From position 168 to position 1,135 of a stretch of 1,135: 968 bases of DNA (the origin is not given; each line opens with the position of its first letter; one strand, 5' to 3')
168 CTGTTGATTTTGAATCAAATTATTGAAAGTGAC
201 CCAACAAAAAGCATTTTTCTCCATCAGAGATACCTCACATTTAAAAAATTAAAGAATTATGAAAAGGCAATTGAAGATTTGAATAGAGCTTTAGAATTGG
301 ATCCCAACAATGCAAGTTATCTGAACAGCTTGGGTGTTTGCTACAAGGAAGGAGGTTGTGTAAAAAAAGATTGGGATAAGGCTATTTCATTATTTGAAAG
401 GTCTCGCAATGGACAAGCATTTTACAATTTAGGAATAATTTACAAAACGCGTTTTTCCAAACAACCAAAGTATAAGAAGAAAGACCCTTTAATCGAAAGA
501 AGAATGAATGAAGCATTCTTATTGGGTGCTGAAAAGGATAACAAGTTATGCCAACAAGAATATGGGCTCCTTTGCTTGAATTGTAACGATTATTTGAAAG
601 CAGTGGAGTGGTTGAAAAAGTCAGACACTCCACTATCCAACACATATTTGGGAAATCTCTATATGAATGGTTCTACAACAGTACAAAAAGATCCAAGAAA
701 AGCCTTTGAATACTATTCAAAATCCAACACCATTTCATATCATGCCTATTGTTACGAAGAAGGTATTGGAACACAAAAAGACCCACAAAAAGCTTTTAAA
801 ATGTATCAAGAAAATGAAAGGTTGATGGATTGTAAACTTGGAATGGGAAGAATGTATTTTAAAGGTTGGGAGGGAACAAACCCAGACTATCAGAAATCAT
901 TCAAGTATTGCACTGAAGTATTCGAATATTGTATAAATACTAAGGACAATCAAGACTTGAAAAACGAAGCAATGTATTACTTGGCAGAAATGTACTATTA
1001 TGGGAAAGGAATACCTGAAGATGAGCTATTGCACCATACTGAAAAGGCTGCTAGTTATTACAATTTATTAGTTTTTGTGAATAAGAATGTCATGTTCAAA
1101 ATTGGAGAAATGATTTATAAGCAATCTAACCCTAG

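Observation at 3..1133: Whole window is one uninterrupted + strand coding frame that the ORF track does not list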

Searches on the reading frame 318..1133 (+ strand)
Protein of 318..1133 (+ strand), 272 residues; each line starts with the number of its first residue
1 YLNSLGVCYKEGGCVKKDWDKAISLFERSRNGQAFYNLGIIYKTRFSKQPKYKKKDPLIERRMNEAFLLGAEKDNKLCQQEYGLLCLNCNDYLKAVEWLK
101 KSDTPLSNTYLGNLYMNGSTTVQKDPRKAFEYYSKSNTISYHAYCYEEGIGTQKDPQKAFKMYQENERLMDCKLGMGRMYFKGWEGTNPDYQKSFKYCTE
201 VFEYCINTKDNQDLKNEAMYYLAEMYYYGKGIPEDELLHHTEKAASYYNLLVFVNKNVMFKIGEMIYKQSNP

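Call 16: find_homologous_proteins(query=window:453-1133:+, max_evalue=0.01)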
Query window:453-1133:+ (227 aa): 2 proteins with E <= 0.01 among 48 candidates.
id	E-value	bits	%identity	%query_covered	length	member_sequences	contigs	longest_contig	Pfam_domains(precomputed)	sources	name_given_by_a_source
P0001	3.5e-142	490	100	93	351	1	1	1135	PF13431.13,PF13414.13,PF00515.35,PF13424.13,PF13432.13,PF13428.13,PF08238.19,PF13181.13,PF07719.24,PF13174.13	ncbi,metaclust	ncbi:predicted protein, partial [Naegleria gruberi]|metaclust:status=active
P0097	5.0e-14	71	33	57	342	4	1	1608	PF08238.19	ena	-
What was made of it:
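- Tried and rejected: The same search with aa 151-377 returned only the self hit and P0097 (call 16).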

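Call 31: search_protein_representatives(protein=window:318-1133:+)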
Query: 272 residues. Proteins with E-value up to 0.001 (for the whole library): 6447; up to 1e-10: 685; up to 1e-30: 7. The best 150 are listed.
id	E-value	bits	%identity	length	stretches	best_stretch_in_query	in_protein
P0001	2.3e-174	594.8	100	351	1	1-257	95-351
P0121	4.5e-55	203.5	31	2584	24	93-197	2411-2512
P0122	4.8e-55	203.4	44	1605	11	101-206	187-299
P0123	2.8e-43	164.9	38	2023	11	93-238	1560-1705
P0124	2.8e-34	135.4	34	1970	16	6-163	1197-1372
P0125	8.1e-32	127.2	37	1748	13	104-170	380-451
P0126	2.7e-31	125.5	34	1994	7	4-200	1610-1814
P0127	7.9e-30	120.7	44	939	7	91-168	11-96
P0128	4.9e-29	118.1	34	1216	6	4-198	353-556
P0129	8.4e-29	117.4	45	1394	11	2-44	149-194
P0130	6.2e-28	114.5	33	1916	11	4-194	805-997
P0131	1.1e-27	113.7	32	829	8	94-167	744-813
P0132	1.8e-27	113.0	33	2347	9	105-237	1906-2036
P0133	1.0e-26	110.5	40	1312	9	90-169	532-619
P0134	2.1e-26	109.5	37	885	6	90-235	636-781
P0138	4.5e-25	105.1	45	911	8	108-165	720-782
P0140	8.9e-25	104.2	46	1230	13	4-43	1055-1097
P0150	3.2e-23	99.0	50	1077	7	2-30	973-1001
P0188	3.5e-19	85.8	38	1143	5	3-165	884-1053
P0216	1.1e-17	80.9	36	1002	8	111-194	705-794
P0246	6.1e-17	78.5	40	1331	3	91-247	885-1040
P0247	6.2e-17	78.4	32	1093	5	6-173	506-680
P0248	6.2e-17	78.4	42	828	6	109-177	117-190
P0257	1.1e-16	77.6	33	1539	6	2-182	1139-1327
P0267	1.8e-16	76.9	39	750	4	2-167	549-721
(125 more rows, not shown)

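Call 33: search_protein_families(library=pfam, proteins=[P0138, P0140, P0150, P0188, P0216, P0247, P0267, P0246, P0248], max_evalue=0.00001)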
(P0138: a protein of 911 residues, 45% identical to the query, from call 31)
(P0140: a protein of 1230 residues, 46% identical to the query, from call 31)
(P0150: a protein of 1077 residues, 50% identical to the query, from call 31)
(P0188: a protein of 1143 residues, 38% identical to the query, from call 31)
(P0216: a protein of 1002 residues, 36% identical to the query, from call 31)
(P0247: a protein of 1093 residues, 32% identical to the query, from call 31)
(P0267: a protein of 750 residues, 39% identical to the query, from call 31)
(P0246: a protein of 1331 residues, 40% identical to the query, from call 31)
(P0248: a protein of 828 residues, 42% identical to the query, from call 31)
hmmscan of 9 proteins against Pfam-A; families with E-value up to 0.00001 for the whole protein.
P0138 (911 aa): 8 families
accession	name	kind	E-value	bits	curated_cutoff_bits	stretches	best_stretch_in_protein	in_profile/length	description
PF08238.18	Sel1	-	6.4e-153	492.3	30.7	12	825-860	1-36/36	Sel1 repeat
PF00069.31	Pkinase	-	1.2e-46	159.7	31.7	1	28-294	1-259/263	Protein kinase domain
PF07714.23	PK_Tyr_Ser-Thr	-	2.9e-28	99.3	23.1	1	30-288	3-251/258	Protein tyrosine and serine/threonine kinase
PF25170.1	TPR_WDR35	-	1e-12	48.2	27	0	556-574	19-37/68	WD repeat-containing protein 35, TPR repeats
PF08289.16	Flu_M1_C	-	2.6e-09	37.6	22.3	0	752-783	55-86/97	Influenza Matrix protein (M1) C-terminal domain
PF09114.16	MotA_activ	-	1.1e-08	35.6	26.1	0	806-839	27-60/95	Transcription factor MotA, activation domain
PF13431.12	TPR_17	-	8.3e-08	32.4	24.4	0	780-801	2-25/34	Tetratricopeptide repeat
PF20308.4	TPR-S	-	3.7e-06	27.9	27.6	0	773-858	2-88/102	Tetratricopeptide Repeats-Sensor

P0140 (1230 aa): 9 families
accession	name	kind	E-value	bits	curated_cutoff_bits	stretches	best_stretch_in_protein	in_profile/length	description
PF08238.18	Sel1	-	3.4e-123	398.2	30.7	9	872-906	2-36/36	Sel1 repeat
PF13174.12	TPR_6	-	6.9e-17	61.3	26.3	0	873-901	2-26/33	Tetratricopeptide repeat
PF00069.31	Pkinase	-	8.2e-17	61.9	31.7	1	179-400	73-257/263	Protein kinase domain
PF13432.12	TPR_16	-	7.4e-16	58.7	32.7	0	927-975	13-59/65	Tetratricopeptide repeat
PF20308.4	TPR-S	-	5.8e-13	49.7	27.6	0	891-974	2-86/102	Tetratricopeptide Repeats-Sensor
PF08289.16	Flu_M1_C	-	4.4e-10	40.1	22.3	0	837-900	21-85/97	Influenza Matrix protein (M1) C-terminal domain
PF13424.12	TPR_12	-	4.1e-09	37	30.1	0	928-974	27-72/77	Tetratricopeptide repeat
PF13431.12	TPR_17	-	1.1e-08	35.1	24.4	0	1118-1134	9-25/34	Tetratricopeptide repeat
PF13176.12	TPR_7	-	3e-08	33.6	27.9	0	1163-1189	4-26/36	Tetratricopeptide repeat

P0150 (1077 aa): 9 families
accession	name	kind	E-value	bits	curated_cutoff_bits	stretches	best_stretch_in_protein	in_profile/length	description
PF08238.18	Sel1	-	4.2e-76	249.1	30.7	6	899-933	2-36/36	Sel1 repeat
PF00069.31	Pkinase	-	1.1e-17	64.8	31.7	1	108-392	25-258/263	Protein kinase domain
PF13174.12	TPR_6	-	1.3e-14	54.2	26.3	0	863-893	1-27/33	Tetratricopeptide repeat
PF13432.12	TPR_16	-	3.8e-12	46.8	32.7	0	991-1042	14-63/65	Tetratricopeptide repeat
PF14559.12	TPR_19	-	8.7e-12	45.6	25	0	951-984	4-39/68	Tetratricopeptide repeat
PF13176.12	TPR_7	-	1.9e-10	40.4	27.9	0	828-859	1-30/36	Tetratricopeptide repeat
PF07714.23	PK_Tyr_Ser-Thr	-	3.3e-10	40.2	23.1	1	184-389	76-252/258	Protein tyrosine and serine/threonine kinase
PF20308.4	TPR-S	-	5.6e-07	30.5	27.6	0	845-931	1-88/102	Tetratricopeptide Repeats-Sensor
PF13431.12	TPR_17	-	3.6e-06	27.3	24.4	0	964-983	5-26/34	Tetratricopeptide repeat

P0188 (1143 aa): 7 families
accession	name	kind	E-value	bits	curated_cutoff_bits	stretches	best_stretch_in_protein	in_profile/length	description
PF08238.18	Sel1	-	9.7e-161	517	30.7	12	1096-1131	1-36/36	Sel1 repeat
PF00069.31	Pkinase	-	1e-42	146.8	31.7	1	85-310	1-214/263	Protein kinase domain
PF07714.23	PK_Tyr_Ser-Thr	-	6.8e-28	98.1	23.1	1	87-308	3-220/258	Protein tyrosine and serine/threonine kinase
PF13432.12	TPR_16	-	2.7e-18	66.5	32.7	0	1079-1132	12-63/65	Tetratricopeptide repeat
PF13174.12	TPR_6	-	6.6e-08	33.1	26.3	0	1098-1124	2-24/33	Tetratricopeptide repeat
PF25170.1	TPR_WDR35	-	9.8e-08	32.3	27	0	790-809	18-37/68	WD repeat-containing protein 35, TPR repeats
PF18433.6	DUF5610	-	2.2e-07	31.8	26.4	0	681-726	64-109/117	Domain of unknown function (DUF5610)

P0216 (1002 aa): 4 families
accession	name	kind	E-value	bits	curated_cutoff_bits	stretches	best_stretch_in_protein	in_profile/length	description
PF08238.18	Sel1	-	2.3e-127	411.4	30.7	13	593-626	3-36/36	Sel1 repeat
PF00069.31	Pkinase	-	1.9e-43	149.2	31.7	1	15-283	2-253/263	Protein kinase domain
PF07714.23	PK_Tyr_Ser-Thr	-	1.2e-24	87.5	23.1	1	71-283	42-250/258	Protein tyrosine and serine/threonine kinase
PF03109.22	ABC1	-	1.7e-07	31.1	22.9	1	94-193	131-227/244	ABC1 atypical kinase-like domain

P0247 (1093 aa): 4 families
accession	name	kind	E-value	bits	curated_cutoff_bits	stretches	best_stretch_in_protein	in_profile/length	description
PF08238.18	Sel1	-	2.7e-124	401.7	30.7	10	933-968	2-36/36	Sel1 repeat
PF00069.31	Pkinase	-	5.2e-38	131.4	31.7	1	24-287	4-253/263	Protein kinase domain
PF07714.23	PK_Tyr_Ser-Thr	-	1e-17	64.7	23.1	1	84-285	45-248/258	Protein tyrosine and serine/threonine kinase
PF01636.29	APH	-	8.8e-07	29.4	23.2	0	137-192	137-198/239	Phosphotransferase enzyme family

P0267 (750 aa): 9 families
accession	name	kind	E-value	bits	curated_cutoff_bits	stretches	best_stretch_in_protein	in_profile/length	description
PF08238.18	Sel1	-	4.4e-94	306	30.7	9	546-581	1-36/36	Sel1 repeat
PF00069.31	Pkinase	-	9e-57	192.9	31.7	1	17-284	4-259/263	Protein kinase domain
PF07714.23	PK_Tyr_Ser-Thr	-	2.5e-53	181.5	23.1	1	17-286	4-258/258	Protein tyrosine and serine/threonine kinase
PF13176.12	TPR_7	-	1e-11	44.4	27.9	0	692-719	1-24/36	Tetratricopeptide repeat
PF20308.4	TPR-S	-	6.2e-09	36.8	27.6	0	459-546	3-91/102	Tetratricopeptide Repeats-Sensor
PF07719.23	TPR_2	-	7.5e-09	35.5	27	0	492-508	15-31/34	Tetratricopeptide repeat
PF13424.12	TPR_12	-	1.2e-08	35.5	30.1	0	456-508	17-75/77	Tetratricopeptide repeat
PF13428.12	TPR_14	-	1.7e-07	31.7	23.5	0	492-508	15-31/44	Tetratricopeptide repeat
PF00515.34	TPR_1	-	2.2e-07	30.9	27.8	0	708-720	15-27/34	Tetratricopeptide repeat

P0246 (1331 aa): 10 families
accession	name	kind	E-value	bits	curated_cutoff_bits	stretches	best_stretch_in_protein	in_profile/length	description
PF08238.18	Sel1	-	8.7e-121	390.6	30.7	10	1223-1258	1-36/36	Sel1 repeat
PF00069.31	Pkinase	-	3.1e-39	135.4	31.7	1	138-376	2-259/263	Protein kinase domain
PF07714.23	PK_Tyr_Ser-Thr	-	6.7e-26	91.6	23.1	1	137-376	1-256/258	Protein tyrosine and serine/threonine kinase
PF13432.12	TPR_16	-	2.2e-12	47.6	32.7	0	1280-1315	14-51/65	Tetratricopeptide repeat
PF13431.12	TPR_17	-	2.2e-12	46.7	24.4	0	931-946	9-24/34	Tetratricopeptide repeat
PF13174.12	TPR_6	-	1.2e-09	38.6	26.3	0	1044-1076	1-29/33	Tetratricopeptide repeat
PF20308.4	TPR-S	-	4.8e-09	37.2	27.6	0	886-978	5-99/102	Tetratricopeptide Repeats-Sensor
PF25062.1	ARM_TT21_N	-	5.2e-09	36.6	40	0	1032-1126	83-177/222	Tetratricopeptide repeat protein 21 N-terminal ARM repeat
PF17667.7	Pkinase_fungal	-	7.4e-09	35.2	24.1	1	220-314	281-378/387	Fungal protein kinase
PF13414.12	TPR_11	-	3.3e-07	30.3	26.8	0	1061-1091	8-40/42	TPR repeat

P0248 (828 aa): 11 families
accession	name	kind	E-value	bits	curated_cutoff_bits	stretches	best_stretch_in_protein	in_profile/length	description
PF08238.18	Sel1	-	1.7e-90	294.7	30.7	7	291-323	2-34/36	Sel1 repeat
PF00069.31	Pkinase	-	1.8e-48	165.7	31.7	1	565-811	3-259/263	Protein kinase domain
PF07714.23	PK_Tyr_Ser-Thr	-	1.5e-42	146.2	23.1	1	563-813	1-258/258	Protein tyrosine and serine/threonine kinase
PF13176.12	TPR_7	-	5.8e-11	42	27.9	0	256-287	1-28/36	Tetratricopeptide repeat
PF13424.12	TPR_12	-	3.4e-10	40.4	30.1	0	236-287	17-74/77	Tetratricopeptide repeat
PF07719.23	TPR_2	-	8.9e-10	38.4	27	0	236-251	15-30/34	Tetratricopeptide repeat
PF20308.4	TPR-S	-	2.7e-08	34.8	27.6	0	134-259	3-94/102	Tetratricopeptide Repeats-Sensor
PF14559.12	TPR_19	-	2.5e-07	31.4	25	0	166-204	4-43/68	Tetratricopeptide repeat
PF13432.12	TPR_16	-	2e-06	28.6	32.7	0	236-286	11-59/65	Tetratricopeptide repeat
PF13174.12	TPR_6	-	4.6e-06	27.4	26.3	0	255-286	1-28/33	Tetratricopeptide repeat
PF13428.12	TPR_14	-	7.7e-06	26.5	23.5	0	236-256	15-35/44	Tetratricopeptide repeat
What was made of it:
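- Nine of nine that were scanned have Pfam Pkinase plus Sel1, eight of them with the kinase N-terminal to the repeats (call 33).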

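Call 35: list_cluster_members(proteins=[P0140, P0150, P0247, P0216, P0257, P0138, P0267, P0122, P0121, P0123])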
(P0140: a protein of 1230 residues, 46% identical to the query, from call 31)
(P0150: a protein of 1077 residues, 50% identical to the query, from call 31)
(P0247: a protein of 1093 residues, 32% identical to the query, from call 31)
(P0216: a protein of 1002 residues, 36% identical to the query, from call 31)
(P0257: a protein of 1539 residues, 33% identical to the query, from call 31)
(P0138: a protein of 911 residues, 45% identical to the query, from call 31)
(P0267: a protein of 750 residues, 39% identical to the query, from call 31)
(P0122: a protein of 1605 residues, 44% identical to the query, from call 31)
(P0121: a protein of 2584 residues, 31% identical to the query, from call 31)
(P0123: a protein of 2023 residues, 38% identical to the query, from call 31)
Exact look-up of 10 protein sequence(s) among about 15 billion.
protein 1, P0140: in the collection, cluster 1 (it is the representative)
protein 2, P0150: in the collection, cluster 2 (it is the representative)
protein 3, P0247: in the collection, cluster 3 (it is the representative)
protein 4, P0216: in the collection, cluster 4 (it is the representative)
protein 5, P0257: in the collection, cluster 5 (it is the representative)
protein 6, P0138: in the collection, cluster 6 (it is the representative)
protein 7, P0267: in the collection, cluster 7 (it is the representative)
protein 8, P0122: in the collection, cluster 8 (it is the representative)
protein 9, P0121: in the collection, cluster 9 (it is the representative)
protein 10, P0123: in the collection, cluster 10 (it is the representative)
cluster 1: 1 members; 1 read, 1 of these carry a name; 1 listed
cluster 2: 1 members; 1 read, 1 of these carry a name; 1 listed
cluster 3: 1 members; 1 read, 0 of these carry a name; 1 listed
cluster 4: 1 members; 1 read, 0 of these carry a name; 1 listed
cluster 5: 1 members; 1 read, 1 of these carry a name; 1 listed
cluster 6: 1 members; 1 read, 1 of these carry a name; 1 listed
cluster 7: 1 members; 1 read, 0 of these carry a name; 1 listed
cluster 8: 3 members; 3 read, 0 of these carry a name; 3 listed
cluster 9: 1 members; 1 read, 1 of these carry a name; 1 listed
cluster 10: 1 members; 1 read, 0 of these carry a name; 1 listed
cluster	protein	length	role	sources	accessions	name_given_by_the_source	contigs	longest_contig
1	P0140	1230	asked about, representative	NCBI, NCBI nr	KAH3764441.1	sel1 repeat family protein [Pelomyxa schiedti]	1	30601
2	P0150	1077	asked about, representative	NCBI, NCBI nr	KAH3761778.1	sel1 repeat family protein [Pelomyxa schiedti]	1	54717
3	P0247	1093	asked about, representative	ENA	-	-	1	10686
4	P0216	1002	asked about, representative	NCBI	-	-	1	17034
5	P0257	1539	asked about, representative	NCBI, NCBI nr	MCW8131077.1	MAG: SEL1-like repeat protein [Planctomycetota bacterium] | SEL1-like repeat protein [Planctomycetota bacterium]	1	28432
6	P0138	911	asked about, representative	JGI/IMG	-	TPR repeat protein/serine/threonine protein kinase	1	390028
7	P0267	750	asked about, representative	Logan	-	-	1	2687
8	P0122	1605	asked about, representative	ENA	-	-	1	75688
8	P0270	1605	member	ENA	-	-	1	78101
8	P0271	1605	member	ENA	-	-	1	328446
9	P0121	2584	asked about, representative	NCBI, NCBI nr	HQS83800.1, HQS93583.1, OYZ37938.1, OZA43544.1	MAG: hypothetical protein B7Y25_02670 [Alphaproteobacteria bacterium 16-39-46]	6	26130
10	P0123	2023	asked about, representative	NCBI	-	-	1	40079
